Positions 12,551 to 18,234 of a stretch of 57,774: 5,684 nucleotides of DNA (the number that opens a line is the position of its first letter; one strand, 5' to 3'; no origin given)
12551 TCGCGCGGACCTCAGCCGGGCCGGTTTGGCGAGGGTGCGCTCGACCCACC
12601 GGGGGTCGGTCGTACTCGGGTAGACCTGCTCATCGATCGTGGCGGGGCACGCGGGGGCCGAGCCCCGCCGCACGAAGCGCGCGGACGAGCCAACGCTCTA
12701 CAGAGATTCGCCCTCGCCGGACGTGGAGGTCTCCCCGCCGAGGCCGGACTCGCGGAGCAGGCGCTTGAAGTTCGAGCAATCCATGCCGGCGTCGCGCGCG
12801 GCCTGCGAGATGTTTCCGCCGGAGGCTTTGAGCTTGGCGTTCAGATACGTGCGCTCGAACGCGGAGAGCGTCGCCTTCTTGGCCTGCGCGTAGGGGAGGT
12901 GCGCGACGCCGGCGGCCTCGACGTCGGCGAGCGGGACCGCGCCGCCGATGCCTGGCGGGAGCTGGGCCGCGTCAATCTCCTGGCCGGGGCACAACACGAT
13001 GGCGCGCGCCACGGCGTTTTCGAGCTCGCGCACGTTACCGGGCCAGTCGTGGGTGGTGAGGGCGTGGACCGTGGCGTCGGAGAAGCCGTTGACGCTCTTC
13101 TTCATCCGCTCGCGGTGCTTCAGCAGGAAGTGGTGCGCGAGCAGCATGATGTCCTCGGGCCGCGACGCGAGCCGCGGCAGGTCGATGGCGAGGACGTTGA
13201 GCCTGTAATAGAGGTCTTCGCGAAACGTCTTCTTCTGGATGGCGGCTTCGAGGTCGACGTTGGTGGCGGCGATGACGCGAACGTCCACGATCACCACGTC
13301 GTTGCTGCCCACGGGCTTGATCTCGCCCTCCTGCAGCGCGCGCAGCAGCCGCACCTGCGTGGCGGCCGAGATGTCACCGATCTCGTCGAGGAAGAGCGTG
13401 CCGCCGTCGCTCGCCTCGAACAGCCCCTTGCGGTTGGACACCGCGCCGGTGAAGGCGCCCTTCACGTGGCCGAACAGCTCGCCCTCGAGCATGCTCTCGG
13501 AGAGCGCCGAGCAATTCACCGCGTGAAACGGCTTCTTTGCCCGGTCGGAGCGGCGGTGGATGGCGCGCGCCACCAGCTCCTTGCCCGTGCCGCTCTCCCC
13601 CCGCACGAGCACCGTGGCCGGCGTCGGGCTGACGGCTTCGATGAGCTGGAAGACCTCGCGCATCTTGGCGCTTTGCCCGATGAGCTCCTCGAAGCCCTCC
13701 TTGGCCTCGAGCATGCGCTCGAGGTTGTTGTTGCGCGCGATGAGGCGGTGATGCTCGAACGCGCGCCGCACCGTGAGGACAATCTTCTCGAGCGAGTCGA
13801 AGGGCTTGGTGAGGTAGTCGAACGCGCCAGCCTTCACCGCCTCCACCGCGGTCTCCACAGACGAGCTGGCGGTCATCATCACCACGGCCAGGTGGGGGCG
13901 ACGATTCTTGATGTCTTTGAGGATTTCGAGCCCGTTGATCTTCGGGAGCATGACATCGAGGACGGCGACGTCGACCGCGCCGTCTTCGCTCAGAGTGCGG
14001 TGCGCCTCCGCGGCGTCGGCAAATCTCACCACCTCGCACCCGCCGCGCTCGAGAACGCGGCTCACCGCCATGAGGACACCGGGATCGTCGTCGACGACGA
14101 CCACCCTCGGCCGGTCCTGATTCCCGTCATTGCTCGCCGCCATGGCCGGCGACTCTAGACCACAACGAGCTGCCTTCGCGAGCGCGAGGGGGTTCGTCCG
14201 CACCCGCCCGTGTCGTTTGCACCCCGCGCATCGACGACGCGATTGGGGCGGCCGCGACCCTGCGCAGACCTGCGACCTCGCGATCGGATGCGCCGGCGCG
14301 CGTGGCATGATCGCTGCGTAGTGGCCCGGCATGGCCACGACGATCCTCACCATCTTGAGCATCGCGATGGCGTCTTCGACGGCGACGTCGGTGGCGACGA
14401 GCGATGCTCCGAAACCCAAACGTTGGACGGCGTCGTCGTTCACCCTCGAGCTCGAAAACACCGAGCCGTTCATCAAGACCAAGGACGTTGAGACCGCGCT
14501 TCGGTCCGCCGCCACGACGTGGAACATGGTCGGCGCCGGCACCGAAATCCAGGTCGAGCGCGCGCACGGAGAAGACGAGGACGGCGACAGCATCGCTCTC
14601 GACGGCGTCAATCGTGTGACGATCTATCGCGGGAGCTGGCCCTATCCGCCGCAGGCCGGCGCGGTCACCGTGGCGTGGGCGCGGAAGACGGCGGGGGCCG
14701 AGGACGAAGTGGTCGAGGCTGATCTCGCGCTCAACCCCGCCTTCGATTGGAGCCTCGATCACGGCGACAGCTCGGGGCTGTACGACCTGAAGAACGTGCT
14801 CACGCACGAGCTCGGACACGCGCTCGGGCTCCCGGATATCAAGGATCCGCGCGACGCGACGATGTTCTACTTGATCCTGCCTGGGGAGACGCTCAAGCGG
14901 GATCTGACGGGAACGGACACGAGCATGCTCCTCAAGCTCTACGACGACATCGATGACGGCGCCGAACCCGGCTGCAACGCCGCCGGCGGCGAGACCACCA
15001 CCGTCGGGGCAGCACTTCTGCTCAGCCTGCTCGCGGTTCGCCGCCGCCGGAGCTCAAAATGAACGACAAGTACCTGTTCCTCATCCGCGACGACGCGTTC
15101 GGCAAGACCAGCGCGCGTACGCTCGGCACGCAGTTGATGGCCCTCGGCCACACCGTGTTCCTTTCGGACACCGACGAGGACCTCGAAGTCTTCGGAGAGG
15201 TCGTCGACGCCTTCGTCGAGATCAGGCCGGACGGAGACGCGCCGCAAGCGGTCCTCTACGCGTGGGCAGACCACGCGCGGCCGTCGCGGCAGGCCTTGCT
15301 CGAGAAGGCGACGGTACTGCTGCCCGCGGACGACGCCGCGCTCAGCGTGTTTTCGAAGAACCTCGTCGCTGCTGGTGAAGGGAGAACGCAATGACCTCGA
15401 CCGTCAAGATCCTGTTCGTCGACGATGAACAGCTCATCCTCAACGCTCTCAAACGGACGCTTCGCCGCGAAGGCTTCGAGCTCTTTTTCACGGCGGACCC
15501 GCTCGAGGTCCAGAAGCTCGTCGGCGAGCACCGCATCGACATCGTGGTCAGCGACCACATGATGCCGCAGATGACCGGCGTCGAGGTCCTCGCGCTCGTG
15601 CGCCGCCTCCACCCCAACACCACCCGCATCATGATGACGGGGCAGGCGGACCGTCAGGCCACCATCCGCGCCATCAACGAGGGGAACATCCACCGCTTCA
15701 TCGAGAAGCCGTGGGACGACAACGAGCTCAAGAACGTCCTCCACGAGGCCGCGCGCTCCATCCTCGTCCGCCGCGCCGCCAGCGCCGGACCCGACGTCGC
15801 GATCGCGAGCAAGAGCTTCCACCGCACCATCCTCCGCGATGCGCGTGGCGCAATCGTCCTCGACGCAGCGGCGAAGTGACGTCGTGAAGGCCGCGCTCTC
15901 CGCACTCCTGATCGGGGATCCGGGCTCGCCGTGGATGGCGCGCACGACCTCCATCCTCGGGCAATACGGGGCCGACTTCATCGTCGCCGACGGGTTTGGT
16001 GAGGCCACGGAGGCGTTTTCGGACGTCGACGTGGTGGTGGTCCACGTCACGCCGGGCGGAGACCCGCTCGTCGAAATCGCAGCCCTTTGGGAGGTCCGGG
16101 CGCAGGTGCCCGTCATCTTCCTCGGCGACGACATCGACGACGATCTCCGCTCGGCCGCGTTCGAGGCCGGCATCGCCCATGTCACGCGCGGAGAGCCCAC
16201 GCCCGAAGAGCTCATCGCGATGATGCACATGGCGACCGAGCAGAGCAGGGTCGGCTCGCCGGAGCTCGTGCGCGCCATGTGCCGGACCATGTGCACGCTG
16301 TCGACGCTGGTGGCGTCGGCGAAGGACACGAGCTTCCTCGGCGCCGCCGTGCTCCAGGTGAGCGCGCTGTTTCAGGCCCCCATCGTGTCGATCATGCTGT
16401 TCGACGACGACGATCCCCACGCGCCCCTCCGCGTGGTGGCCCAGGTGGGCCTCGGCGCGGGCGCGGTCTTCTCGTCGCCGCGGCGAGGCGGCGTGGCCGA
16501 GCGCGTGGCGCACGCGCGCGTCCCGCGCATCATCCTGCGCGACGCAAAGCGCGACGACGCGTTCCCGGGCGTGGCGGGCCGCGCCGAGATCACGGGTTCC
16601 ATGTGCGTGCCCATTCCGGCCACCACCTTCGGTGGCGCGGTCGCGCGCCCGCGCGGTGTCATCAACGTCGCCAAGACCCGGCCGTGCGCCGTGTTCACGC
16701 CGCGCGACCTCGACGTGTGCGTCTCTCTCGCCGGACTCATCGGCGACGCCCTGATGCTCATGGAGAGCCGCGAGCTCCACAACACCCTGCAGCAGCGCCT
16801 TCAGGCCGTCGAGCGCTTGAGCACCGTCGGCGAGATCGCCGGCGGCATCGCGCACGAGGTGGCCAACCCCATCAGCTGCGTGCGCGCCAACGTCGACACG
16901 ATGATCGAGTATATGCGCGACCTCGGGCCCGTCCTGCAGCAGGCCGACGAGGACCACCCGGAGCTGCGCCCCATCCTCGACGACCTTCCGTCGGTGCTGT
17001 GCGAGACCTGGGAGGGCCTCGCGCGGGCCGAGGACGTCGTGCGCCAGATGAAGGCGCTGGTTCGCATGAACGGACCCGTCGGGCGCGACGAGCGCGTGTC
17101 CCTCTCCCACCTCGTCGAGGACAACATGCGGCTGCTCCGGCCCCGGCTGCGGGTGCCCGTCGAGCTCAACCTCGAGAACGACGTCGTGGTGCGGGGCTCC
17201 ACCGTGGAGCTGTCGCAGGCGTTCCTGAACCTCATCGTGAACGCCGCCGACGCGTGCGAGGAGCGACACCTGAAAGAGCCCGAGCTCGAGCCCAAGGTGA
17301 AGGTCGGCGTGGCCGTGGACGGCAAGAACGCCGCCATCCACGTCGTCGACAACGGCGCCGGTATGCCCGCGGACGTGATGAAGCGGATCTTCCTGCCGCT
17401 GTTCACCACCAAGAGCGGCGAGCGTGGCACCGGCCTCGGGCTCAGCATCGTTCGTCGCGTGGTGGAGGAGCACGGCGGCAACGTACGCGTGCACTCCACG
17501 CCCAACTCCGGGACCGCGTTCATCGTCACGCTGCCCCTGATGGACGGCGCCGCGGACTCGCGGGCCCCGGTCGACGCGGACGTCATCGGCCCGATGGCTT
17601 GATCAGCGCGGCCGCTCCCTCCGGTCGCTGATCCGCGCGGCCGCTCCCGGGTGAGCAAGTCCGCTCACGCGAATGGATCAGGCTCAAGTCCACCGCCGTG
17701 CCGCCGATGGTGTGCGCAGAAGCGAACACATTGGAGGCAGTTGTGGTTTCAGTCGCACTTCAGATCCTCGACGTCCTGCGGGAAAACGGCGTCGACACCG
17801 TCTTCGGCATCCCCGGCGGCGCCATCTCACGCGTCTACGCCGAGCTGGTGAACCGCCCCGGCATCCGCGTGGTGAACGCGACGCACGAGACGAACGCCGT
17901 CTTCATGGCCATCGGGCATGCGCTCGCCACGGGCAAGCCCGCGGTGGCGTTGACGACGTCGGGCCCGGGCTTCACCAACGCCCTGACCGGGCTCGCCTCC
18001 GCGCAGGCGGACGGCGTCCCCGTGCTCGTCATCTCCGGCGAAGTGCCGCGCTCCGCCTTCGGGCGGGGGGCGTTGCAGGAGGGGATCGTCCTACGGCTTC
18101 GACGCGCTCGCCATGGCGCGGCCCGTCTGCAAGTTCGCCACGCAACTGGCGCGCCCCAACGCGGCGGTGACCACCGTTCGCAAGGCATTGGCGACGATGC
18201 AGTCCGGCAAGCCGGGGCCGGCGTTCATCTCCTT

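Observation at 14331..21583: Compact plus-strand block pairing a two-component system with a TPP enzyme, a KAS-III-like enzyme and a lineage-specific protein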

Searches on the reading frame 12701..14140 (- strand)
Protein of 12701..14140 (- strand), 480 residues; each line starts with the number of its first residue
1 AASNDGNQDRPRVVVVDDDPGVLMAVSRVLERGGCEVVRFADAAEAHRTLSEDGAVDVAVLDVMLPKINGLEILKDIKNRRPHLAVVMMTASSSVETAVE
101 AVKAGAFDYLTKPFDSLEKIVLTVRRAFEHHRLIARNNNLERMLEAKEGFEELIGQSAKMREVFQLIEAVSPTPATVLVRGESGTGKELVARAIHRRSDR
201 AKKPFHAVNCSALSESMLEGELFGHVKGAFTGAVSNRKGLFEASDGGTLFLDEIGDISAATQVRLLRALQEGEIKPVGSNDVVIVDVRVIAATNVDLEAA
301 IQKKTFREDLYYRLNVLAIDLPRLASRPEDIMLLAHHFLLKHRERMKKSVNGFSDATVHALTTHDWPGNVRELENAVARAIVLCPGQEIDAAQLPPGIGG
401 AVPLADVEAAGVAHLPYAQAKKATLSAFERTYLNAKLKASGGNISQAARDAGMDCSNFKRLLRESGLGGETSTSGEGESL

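Call 65: search_protein_families(library=pfam, proteins=[window:12701-14140:-], max_evalue=0.0001)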
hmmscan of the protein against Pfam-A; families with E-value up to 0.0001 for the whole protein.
window:12701-14140:- (480 aa): 7 families
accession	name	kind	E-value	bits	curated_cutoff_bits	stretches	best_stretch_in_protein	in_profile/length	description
PF00158.32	Sigma54_activat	-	1.5e-70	236.7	20.2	1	153-319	1-167/168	Sigma-54 interaction domain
PF00072.30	Response_reg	-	2.8e-28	98.8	30.2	1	13-116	1-103/111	Response regulator receiver domain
PF25601.1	AAA_lid_14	-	3.4e-24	84.9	27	1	326-399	2-75/87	AAA+ ATPase lid domain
PF14532.12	Sigma54_activ_2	-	1.2e-19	71.3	25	1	154-324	1-138/138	Sigma-54 interaction domain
PF07728.20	AAA_5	-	3.6e-08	33.9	22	1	177-295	2-123/139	AAA domain (dynein-related subfamily)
PF00004.35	AAA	-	9.6e-07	29.7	21.2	1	177-295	1-110/131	ATPase family associated with various cellular activities (AAA)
PF07724.20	AAA_2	-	3.9e-06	27.4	27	1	176-306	5-136/166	AAA domain (Cdc48 subfamily)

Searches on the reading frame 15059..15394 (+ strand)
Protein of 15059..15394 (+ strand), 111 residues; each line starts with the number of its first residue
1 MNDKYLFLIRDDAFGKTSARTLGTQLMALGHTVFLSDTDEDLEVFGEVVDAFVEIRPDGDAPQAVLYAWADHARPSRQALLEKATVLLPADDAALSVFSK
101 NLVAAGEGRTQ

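Call 6: search_protein_families(library=pfam, proteins=[window:15059-15394:+], max_evalue=0.01)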
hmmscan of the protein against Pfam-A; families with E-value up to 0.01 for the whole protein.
window:15059-15394:+ (111 aa): 0 families

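Call 7: search_protein_families(library=ncbifam, proteins=[window:15059-15394:+], max_evalue=0.001)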
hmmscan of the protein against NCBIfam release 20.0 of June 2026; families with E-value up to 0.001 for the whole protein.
window:15059-15394:+ (111 aa): 0 families

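Call 55: search_protein_families(library=pfam, proteins=[window:15059-15394:+], max_evalue=10)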
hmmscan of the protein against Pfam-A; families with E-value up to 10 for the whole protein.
window:15059-15394:+ (111 aa): 3 families
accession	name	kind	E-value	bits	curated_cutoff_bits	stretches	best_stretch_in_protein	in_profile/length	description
PF23202.1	PAH_ZNF598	-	0.029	15.1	25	1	39-71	51-83/83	ZNF598 PAH domain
PF20696.2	UbiD_C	-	0.15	12.5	24.2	1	20-54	56-91/127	3-octaprenyl-4-hydroxybenzoate carboxy-lyase C-terminal domain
PF12575.13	Pox_EPC_I2-L1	-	0.17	12.6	23.4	1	33-51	11-29/72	Poxvirus entry protein complex L1 and I2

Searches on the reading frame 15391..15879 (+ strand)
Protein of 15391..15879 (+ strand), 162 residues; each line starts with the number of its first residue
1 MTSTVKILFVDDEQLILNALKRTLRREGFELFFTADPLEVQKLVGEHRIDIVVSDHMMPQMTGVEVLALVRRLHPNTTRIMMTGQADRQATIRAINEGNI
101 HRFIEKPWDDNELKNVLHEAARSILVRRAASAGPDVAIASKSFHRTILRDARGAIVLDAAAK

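Call 6: search_protein_families(library=pfam, proteins=[window:15391-15879:+], max_evalue=0.01)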
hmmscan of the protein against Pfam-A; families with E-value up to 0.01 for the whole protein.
window:15391-15879:+ (162 aa): 1 family
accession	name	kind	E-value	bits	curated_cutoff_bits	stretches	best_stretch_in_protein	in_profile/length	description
PF00072.30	Response_reg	-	1.7e-24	86.5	30.2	1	7-117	1-110/111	Response regulator receiver domain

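Call 7: search_protein_families(library=ncbifam, proteins=[window:15391-15879:+], max_evalue=0.001)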
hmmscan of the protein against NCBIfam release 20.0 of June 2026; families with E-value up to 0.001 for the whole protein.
window:15391-15879:+ (162 aa): 86 families (the best 25 are shown)
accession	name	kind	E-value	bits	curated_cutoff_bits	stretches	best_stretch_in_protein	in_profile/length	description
NF053512.1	nitric_RR_NosR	exception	6.4e-44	150.6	400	1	7-126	1-120/422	response regulator c-di-GMP phosphodiesterase, NosR family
NF047793.1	ResRegPgtA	equivalog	8.5e-18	64.4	650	1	2-122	3-122/414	two-component system response regulator PgtA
NF006900.1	PRK09390.1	equivalog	1e-17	64.4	255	1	1-124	1-123/203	response regulator FixJ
NF008469.0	PRK11361.1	equivalog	1.1e-17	64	714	1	1-121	1-120/461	acetoacetate metabolism transcriptional regulator AtoC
TIGR01818.1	ntrC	equivalog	1.2e-16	60.5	558.6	1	7-130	1-123/463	nitrogen regulation protein NR(I)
NF007005.1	PRK09468.1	equivalog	5.3e-14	52.2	331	1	4-122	3-120/237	osmolarity response regulator transcription factor OmpR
NF041733.1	resp_reg_CseB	equivalog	2.5e-13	49.9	350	1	6-133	2-122/228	two-component system response regulator CseB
NF046020.1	HisKinCckABruc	equivalog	2.9e-13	48.6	1000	1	2-118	747-864/868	cell cycle histidine kinase CckA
NF040689.1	MtrAB_MtrA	equivalog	6.2e-13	48.6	300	1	7-117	1-109/219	MtrAB system response regulator MtrA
NF040534.1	resp_reg_YycF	equivalog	1e-12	47.9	340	1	6-115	2-109/231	response regulator YycF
TIGR02154.1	PhoB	equivalog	1.3e-12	47.5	296.2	1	5-122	3-121/226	phosphate regulon transcriptional regulator PhoB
NF011695.0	PRK15115.1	equivalog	4e-12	45.6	763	1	4-122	6-123/445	two-component system response regulator GlrR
NF008199.0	PRK10955.1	equivalog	7.2e-12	45.7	341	1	6-118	3-112/232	envelope stress response regulator transcription factor CpxR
NF012023.0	PRK15479.1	equivalog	9.1e-12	45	337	1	6-130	2-120/224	transcriptional regulator TctD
NF008176.1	PRK10923.1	equivalog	1e-11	44.1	620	1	6-120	5-118/469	nitrogen regulation protein NR(I)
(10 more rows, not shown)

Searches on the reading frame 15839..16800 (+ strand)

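Call 55: search_protein_families(library=pfam, proteins=[window:15839-16800:+], max_evalue=10)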
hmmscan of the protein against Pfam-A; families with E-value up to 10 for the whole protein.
window:15839-16800:+ (320 aa): 3 families
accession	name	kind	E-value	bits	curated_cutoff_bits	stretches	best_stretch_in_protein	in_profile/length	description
PF13185.12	GAF_2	-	4.7e-09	37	28.6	1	179-305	19-135/136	GAF domain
PF01590.32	GAF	-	8.7e-05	23.5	22.4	1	168-305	7-133/133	GAF domain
PF13492.12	GAF_3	-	0.002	18.9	27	1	169-305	8-127/129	GAF domain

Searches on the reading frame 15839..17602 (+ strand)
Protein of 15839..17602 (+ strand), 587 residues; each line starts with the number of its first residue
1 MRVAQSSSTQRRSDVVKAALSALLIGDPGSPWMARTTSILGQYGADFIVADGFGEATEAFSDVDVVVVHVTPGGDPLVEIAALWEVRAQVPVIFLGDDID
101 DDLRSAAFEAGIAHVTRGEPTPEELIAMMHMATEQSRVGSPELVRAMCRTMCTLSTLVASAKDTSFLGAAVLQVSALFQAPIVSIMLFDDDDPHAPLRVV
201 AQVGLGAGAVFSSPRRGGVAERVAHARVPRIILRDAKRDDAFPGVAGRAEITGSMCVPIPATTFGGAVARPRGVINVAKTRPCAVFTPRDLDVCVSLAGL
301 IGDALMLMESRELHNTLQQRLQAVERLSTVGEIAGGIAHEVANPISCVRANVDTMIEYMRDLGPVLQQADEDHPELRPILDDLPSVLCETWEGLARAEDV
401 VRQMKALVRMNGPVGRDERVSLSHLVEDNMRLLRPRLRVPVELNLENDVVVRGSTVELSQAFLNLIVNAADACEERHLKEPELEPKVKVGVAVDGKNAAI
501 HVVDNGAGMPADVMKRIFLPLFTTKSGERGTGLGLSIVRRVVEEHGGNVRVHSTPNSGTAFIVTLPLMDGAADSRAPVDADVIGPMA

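Call 6: search_protein_families(library=pfam, proteins=[window:15839-17602:+], max_evalue=0.01)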
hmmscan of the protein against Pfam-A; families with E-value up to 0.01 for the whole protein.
window:15839-17602:+ (587 aa): 4 families
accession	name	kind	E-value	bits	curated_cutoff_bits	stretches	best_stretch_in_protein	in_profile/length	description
PF02518.31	HATPase_c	-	5.1e-24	85.3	26.4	1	456-567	4-109/111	Histidine kinase-, DNA gyrase B-, and HSP90-like ATPase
PF13185.12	GAF_2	-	1.4e-08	35.5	28.6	1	179-305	19-135/136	GAF domain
PF14501.12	HATPase_c_5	-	1.5e-05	25.2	22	1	456-554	4-91/102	GHKL domain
PF13492.12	GAF_3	-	0.0089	16.9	27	0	169-305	8-127/129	GAF domain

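Call 7: search_protein_families(library=ncbifam, proteins=[window:15839-17602:+], max_evalue=0.001)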
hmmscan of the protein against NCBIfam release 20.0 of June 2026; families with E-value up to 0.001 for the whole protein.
window:15839-17602:+ (587 aa): 78 families (the best 25 are shown)
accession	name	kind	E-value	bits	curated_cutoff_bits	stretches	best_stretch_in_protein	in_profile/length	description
NF010411.0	PRK13837.1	equivalog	1e-42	146.1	647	1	300-572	420-680/828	two-component system VirA-like sensor kinase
NF052574.1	HisKinEspCMyxo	equivalog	4e-41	141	1200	1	315-571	402-641/785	serine histidine kinase EspC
NF008468.0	PRK11360.1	equivalog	1.6e-39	135.8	646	1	304-569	370-610/616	two-component system sensor histidine kinase AtoS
NF052573.1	HisKinEspAMyxo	equivalog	1.6e-36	125.7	1400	1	314-576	368-620/755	serine histidine kinase EspA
NF038348.1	T2SS_HK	subfamily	3.4e-36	124.8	450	2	389-567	403-573/574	histidine kinase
NF007688.0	PRK10364.1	equivalog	4.6e-31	108.1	479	1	308-568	218-452/460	two-component system sensor histidine kinase ZraS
NF046026.1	HisKinCckACaul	equivalog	7.3e-30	103.7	1000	1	316-575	288-540/678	cell cycle histidine kinase CckA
NF046020.1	HisKinCckABruc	equivalog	6.1e-26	90.5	1000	1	315-568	465-708/868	cell cycle histidine kinase CckA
NF010076.0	PRK13557.1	subfamily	2.8e-25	88.8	631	1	319-575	152-402/540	histidine kinase famiy protein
NF047466.1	hybrid_RR_LvrB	exception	1.5e-23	83.6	500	1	440-567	245-376/377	hybrid histidine kinase/response regulator LvrB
NF041777.1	sens_FixL_Rhizob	equivalog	1.8e-23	82.9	850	1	315-568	247-482/485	sensor protein FixL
NF046044.1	PnpS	equivalog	1.9e-22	79.9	400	1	416-566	241-390/390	two-component system histidine kinase PnpS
NF053867.1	SprKinKinDBac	equivalog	1.8e-21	76.2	775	1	439-568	379-498/500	sporulation kinase KinD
TIGR02916.1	PEP_his_kin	equivalog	1.9e-21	76.4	300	1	401-566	524-679/679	XrtA/PEP-CTERM system histidine kinase PrsK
TIGR02966.1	phoR_proteo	equivalog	2.3e-20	72.9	334.2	1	394-564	161-332/333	phosphate regulon sensor histidine kinase PhoR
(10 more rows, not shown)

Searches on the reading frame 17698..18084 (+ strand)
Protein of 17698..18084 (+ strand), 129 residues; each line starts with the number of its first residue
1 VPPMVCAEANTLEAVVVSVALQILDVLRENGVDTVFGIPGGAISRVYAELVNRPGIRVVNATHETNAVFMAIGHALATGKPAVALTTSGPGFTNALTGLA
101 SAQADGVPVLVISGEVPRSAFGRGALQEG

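Call 7: search_protein_families(library=ncbifam, proteins=[window:17698-18084:+], max_evalue=0.001)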
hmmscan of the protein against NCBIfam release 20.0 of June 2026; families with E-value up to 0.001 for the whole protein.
window:17698-18084:+ (129 aa): 56 families (the best 25 are shown)
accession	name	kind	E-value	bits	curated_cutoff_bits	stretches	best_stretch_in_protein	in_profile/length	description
TIGR00118.1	acolac_lg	equivalog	1.2e-31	109.8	538.35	1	20-128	4-111/557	biosynthetic-type acetolactate synthase large subunit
NF006319.0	PRK08527.1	equivalog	3.8e-30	104.9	905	1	21-128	8-115/565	acetolactate synthase large subunit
NF006378.0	PRK08617.1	equivalog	4.1e-29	101.3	510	1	20-120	11-110/556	acetolactate synthase AlsS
NF004710.0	PRK06048.1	equivalog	8.5e-29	100.4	976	1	17-128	8-118/561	acetolactate synthase large subunit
NF005860.0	PRK07789.1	equivalog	3.3e-28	98.4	881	1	9-128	26-145/615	acetolactate synthase large subunit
NF006581.0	PRK09107.1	equivalog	3.8e-28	98.2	974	1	17-128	11-122/595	acetolactate synthase 3 large subunit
NF005584.0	PRK07282.1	equivalog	3.9e-28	98.3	970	1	22-128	15-121/566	acetolactate synthase large subunit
NF006016.1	PRK08155.1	equivalog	1.4e-27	96.3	870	1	21-128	7-114/554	acetolactate synthase large subunit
NF006524.0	PRK08978.1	equivalog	3.9e-27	94.7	738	1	21-128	5-111/548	acetolactate synthase 2 catalytic subunit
TIGR02418.1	acolac_catab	equivalog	5.3e-27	94.5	551.1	1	23-121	5-102/539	acetolactate synthase AlsS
NF006525.0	PRK08979.1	equivalog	5.6e-27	94.4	1084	1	17-128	4-115/572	acetolactate synthase 3 large subunit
NF005651.0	PRK07418.1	subfamily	7.3e-27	93.8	942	1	11-128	13-133/617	acetolactate synthase large subunit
NF005058.0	PRK06466.1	equivalog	1.6e-26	92.9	951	1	17-128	4-115/574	acetolactate synthase 3 large subunit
NF058623.1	HdaclCoAlyACT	equivalog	2.6e-26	92.4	600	1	12-128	5-120/575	2-hydroxyacyl-CoA lyase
NF005409.0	PRK06965.1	equivalog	4.3e-26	91.5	1035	1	20-128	24-132/587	acetolactate synthase 3 catalytic subunit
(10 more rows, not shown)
